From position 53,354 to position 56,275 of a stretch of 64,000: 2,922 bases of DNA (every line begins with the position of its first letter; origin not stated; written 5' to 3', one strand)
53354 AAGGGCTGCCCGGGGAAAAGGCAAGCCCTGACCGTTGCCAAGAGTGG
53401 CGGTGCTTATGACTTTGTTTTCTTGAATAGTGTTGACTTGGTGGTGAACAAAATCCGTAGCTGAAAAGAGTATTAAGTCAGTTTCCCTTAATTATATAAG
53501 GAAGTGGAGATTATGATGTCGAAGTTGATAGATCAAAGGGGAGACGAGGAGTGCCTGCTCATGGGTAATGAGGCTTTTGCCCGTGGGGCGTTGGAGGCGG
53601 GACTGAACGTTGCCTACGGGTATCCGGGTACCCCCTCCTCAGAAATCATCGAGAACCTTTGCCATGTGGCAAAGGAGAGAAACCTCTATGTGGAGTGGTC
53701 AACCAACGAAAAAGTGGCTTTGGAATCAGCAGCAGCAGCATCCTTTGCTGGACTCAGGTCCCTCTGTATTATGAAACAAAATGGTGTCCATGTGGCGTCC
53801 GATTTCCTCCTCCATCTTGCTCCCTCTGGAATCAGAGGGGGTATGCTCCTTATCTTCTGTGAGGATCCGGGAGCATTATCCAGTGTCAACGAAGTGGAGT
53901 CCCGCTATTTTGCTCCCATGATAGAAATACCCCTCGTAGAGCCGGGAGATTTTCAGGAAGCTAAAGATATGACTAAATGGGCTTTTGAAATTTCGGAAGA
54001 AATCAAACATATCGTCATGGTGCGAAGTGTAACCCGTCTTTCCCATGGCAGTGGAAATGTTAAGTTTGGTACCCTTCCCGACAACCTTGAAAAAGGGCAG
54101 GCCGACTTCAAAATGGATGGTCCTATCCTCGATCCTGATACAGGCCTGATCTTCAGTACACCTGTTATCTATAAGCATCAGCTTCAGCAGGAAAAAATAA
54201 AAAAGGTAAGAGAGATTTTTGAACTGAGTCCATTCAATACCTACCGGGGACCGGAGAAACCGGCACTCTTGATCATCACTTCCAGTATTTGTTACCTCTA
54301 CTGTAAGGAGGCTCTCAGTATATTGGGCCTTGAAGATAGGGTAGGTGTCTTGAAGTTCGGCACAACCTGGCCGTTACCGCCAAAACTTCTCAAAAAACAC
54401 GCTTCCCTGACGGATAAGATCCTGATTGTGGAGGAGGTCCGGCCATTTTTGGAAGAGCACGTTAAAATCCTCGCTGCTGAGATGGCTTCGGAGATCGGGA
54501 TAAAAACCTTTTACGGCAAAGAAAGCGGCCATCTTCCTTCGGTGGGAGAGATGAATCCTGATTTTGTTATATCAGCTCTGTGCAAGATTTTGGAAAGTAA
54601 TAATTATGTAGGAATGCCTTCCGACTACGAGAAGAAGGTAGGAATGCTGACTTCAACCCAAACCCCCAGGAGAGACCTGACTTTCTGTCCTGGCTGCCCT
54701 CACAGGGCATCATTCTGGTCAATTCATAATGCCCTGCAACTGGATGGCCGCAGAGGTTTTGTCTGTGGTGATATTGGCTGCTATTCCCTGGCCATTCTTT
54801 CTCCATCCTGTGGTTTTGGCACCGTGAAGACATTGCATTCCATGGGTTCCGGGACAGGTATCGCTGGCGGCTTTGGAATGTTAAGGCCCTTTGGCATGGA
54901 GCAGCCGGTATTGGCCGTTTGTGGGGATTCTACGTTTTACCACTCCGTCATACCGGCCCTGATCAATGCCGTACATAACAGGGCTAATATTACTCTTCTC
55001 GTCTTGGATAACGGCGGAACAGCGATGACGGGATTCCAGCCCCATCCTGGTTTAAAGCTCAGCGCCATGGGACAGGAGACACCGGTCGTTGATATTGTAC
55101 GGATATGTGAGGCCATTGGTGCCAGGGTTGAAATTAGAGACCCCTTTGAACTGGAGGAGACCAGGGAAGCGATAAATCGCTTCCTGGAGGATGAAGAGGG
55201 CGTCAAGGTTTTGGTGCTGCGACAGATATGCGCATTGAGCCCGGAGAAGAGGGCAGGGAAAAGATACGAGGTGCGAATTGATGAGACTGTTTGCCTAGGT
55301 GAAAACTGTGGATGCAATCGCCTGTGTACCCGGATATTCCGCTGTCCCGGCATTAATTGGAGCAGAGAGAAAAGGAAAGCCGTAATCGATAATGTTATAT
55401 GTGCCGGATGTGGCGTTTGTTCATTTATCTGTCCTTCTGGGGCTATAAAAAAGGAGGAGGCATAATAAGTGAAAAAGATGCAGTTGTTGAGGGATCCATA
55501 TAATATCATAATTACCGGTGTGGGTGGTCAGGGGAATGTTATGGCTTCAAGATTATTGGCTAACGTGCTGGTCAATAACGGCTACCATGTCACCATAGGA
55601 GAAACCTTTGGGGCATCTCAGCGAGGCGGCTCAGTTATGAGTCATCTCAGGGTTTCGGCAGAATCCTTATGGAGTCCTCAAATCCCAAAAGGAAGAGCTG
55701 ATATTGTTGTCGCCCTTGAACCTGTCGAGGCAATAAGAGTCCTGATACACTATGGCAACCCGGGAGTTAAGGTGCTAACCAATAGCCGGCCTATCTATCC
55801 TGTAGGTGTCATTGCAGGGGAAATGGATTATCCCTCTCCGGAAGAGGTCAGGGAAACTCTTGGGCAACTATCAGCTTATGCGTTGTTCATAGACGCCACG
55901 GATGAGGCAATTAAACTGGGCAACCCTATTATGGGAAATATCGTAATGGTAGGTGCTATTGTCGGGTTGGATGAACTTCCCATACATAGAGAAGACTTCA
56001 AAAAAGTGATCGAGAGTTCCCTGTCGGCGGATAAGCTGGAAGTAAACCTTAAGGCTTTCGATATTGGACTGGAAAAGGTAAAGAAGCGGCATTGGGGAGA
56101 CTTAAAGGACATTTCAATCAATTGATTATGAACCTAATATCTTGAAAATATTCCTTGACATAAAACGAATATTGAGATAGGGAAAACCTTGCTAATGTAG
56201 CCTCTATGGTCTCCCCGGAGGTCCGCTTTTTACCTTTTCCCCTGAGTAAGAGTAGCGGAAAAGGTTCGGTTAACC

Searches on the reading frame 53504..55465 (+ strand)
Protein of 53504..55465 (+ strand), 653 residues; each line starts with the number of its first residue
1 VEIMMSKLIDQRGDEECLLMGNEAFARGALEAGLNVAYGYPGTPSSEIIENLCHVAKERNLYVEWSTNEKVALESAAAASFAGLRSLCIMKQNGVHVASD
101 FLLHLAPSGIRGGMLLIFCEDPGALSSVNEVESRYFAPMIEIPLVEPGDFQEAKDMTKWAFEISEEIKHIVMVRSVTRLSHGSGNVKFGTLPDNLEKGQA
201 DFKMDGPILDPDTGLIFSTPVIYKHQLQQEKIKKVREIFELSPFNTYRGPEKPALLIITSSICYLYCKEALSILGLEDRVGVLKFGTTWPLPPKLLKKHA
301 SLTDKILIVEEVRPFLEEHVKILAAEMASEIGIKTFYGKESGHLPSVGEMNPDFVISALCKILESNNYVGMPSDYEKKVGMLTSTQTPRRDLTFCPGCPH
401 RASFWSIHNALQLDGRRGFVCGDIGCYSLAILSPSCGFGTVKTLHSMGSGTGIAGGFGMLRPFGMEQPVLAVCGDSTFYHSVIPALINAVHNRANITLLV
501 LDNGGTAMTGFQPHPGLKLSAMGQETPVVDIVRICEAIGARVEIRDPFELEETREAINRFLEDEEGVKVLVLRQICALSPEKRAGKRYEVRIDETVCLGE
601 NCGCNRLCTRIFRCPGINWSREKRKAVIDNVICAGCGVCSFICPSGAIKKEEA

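Call 88: search_protein_families(library=pfam, max_evalue=0.000001, proteins=[window:53504-55465:+])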
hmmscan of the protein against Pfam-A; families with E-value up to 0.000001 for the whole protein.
window:53504-55465:+ (653 aa): 2 families
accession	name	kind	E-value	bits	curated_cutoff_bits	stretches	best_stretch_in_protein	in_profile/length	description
PF02775.26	TPP_enzyme_C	-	3e-21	76.2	21.9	1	423-567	1-146/151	Thiamine pyrophosphate enzyme, C-terminal TPP binding domain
PF01855.24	POR_N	-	1.8e-09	38.1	27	1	28-188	2-167/231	Pyruvate flavodoxin/ferredoxin oxidoreductase, thiamine diP-bdg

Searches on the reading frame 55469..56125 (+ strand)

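Call 88: search_protein_families(library=pfam, max_evalue=0.000001, proteins=[window:55469-56125:+])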
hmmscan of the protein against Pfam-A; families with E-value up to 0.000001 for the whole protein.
window:55469-56125:+ (218 aa): 1 family
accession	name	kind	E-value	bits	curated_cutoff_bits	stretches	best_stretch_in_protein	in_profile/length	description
PF01558.24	POR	-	5.5e-34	118.3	27.4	1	19-202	1-173/173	Pyruvate ferredoxin/flavodoxin oxidoreductase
